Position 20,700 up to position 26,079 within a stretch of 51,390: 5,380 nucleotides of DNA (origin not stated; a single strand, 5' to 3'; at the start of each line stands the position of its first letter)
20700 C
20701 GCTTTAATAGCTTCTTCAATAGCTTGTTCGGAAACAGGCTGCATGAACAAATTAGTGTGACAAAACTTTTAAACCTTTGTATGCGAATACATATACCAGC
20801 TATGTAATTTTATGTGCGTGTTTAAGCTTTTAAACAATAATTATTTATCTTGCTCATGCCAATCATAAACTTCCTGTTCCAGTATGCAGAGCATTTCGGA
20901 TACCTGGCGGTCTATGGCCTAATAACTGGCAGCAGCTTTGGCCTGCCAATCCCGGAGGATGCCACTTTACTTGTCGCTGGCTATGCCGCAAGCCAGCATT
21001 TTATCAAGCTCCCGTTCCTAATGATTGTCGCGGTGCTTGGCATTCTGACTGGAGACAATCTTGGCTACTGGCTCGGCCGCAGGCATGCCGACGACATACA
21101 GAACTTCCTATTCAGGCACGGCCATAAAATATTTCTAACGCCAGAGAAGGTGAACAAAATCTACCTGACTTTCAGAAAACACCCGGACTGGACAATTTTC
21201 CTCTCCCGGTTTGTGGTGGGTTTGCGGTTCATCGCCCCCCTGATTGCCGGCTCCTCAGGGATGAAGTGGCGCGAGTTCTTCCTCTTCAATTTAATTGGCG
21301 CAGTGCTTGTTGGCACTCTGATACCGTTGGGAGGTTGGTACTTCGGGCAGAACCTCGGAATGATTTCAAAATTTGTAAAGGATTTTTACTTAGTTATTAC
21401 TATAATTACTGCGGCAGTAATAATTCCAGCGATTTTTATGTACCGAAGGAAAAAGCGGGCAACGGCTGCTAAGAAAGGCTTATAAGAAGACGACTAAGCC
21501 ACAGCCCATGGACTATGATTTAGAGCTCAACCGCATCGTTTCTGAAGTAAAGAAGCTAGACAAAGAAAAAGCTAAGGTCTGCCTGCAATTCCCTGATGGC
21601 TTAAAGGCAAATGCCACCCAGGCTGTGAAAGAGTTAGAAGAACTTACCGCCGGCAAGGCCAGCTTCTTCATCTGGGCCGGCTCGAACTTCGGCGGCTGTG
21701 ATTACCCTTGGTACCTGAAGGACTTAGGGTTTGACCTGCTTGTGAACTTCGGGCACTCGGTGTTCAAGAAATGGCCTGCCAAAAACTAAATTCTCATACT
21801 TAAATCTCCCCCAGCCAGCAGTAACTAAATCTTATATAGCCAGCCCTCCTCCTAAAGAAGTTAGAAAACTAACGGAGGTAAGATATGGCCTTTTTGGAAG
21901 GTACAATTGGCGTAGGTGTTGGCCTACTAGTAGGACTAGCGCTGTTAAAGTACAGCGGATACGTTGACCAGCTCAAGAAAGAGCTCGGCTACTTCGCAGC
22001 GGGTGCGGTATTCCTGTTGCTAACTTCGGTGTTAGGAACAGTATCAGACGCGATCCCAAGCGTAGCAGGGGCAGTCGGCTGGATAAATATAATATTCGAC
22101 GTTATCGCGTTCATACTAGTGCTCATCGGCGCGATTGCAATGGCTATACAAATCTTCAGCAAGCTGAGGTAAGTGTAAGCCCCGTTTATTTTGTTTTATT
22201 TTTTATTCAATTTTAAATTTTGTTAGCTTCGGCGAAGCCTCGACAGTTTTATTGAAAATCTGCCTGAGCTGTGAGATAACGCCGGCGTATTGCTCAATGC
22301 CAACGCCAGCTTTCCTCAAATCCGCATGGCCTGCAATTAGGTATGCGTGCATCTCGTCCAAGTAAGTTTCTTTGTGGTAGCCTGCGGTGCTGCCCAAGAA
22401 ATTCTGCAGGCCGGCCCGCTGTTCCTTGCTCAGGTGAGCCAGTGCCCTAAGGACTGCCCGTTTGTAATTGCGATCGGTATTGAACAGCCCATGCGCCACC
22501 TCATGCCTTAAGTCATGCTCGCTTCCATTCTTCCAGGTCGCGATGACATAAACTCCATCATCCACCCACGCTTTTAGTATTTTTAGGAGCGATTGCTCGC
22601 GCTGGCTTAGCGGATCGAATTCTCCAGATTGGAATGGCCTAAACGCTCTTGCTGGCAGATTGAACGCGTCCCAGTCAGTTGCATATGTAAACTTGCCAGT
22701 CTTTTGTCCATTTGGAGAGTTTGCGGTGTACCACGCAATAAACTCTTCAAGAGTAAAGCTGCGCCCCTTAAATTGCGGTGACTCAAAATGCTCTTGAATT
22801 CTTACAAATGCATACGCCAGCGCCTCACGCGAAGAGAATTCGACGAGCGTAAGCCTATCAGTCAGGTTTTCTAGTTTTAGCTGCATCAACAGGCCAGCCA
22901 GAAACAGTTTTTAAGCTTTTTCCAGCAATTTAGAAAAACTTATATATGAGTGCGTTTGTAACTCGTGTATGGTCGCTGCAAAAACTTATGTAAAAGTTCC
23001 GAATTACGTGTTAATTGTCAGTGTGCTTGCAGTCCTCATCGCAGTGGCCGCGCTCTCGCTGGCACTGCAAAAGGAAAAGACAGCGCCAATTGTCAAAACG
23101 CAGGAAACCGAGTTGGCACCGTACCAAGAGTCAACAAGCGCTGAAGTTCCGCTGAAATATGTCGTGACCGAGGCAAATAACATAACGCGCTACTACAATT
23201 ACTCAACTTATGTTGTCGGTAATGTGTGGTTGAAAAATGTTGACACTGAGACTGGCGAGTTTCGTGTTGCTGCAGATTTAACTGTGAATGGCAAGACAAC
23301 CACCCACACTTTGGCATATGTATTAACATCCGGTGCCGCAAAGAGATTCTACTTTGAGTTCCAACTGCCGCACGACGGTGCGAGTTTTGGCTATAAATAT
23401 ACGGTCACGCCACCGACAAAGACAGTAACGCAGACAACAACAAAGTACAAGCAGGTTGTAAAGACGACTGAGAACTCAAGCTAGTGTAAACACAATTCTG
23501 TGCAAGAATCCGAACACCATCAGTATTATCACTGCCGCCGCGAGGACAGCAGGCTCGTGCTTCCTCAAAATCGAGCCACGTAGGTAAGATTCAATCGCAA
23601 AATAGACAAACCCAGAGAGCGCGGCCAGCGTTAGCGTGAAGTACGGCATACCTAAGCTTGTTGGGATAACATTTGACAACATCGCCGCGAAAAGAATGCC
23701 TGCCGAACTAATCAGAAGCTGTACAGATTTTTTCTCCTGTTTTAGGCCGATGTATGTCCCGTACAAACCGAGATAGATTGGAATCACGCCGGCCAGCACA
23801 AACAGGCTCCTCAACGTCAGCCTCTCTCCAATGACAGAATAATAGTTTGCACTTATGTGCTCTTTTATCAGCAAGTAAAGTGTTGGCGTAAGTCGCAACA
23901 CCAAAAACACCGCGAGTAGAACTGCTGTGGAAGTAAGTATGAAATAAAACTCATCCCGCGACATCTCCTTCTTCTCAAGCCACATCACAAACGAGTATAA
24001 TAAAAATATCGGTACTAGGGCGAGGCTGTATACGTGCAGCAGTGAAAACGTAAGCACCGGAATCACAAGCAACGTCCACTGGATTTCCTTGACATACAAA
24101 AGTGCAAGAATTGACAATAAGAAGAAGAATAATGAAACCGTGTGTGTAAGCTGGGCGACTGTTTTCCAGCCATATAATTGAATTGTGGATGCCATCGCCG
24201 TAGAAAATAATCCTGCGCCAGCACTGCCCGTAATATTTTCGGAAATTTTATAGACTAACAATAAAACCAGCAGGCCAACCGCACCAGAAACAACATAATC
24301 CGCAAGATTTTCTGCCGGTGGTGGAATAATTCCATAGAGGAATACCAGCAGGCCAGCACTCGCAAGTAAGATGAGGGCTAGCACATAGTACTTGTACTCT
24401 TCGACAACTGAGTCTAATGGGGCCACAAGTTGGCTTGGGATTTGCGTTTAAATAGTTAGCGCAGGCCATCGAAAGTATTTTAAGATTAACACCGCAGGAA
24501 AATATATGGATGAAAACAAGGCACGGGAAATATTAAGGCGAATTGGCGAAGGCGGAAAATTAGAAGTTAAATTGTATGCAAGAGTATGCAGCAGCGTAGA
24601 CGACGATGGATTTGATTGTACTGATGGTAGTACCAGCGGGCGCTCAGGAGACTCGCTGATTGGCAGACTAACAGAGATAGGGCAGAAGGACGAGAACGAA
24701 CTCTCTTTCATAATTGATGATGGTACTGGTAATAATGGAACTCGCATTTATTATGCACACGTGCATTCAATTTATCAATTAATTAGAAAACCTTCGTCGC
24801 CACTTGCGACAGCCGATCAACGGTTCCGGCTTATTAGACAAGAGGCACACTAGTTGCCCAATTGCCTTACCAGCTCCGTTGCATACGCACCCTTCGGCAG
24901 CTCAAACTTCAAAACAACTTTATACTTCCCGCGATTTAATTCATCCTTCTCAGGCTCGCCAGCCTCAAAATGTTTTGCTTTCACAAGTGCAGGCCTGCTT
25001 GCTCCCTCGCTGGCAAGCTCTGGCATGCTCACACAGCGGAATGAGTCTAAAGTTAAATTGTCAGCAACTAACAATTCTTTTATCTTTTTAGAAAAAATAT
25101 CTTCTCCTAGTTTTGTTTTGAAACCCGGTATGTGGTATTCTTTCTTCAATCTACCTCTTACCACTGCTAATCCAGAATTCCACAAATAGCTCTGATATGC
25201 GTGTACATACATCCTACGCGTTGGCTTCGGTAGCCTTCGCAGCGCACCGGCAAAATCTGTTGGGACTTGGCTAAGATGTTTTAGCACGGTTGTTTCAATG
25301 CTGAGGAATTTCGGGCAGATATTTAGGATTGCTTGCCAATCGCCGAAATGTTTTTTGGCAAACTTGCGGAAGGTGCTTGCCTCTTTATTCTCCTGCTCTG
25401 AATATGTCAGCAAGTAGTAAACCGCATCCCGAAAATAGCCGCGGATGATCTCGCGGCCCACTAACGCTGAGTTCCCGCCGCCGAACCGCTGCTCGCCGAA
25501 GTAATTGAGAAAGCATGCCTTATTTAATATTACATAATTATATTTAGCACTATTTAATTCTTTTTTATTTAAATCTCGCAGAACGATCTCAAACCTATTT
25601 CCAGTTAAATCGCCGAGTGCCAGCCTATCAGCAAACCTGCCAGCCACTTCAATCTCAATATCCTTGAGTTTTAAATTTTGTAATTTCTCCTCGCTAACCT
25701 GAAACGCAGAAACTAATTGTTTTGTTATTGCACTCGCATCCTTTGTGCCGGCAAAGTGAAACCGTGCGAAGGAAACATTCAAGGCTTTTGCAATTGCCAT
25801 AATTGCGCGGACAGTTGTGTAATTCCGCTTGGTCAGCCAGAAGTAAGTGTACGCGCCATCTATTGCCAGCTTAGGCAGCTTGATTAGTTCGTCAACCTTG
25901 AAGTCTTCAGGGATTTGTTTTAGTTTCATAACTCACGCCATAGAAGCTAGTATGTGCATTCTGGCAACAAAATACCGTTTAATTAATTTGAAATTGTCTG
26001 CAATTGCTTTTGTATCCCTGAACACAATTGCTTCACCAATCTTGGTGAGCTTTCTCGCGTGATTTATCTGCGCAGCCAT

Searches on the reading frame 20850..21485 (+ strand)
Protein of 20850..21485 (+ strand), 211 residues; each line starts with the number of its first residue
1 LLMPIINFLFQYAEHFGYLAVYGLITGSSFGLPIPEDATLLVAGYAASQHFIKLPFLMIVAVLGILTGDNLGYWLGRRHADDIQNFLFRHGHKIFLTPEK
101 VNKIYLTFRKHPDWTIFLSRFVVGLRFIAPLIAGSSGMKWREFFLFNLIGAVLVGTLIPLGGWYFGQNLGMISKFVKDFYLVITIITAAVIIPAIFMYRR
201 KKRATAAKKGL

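Call 98: search_protein_families(library=pfam, max_evalue=0.01, proteins=[window:20850-21485:+])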
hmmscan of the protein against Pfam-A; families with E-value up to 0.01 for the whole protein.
window:20850-21485:+ (211 aa): 1 family
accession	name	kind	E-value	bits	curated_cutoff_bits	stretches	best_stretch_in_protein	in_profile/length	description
PF09335.16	VTT_dom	-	1.6e-15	58.1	33.9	1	34-154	1-113/123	VTT domain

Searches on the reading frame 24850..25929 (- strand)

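Call 9: search_protein_families(library=pfam, max_evalue=0.001, proteins=[window:24850-25929:-])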
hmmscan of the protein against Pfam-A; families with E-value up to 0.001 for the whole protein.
window:24850-25929:- (359 aa): 1 family
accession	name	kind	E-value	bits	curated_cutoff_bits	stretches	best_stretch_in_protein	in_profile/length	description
PF01142.23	TruD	-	5.1e-89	299.4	27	2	2-254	17-277/412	tRNA pseudouridine synthase D (TruD)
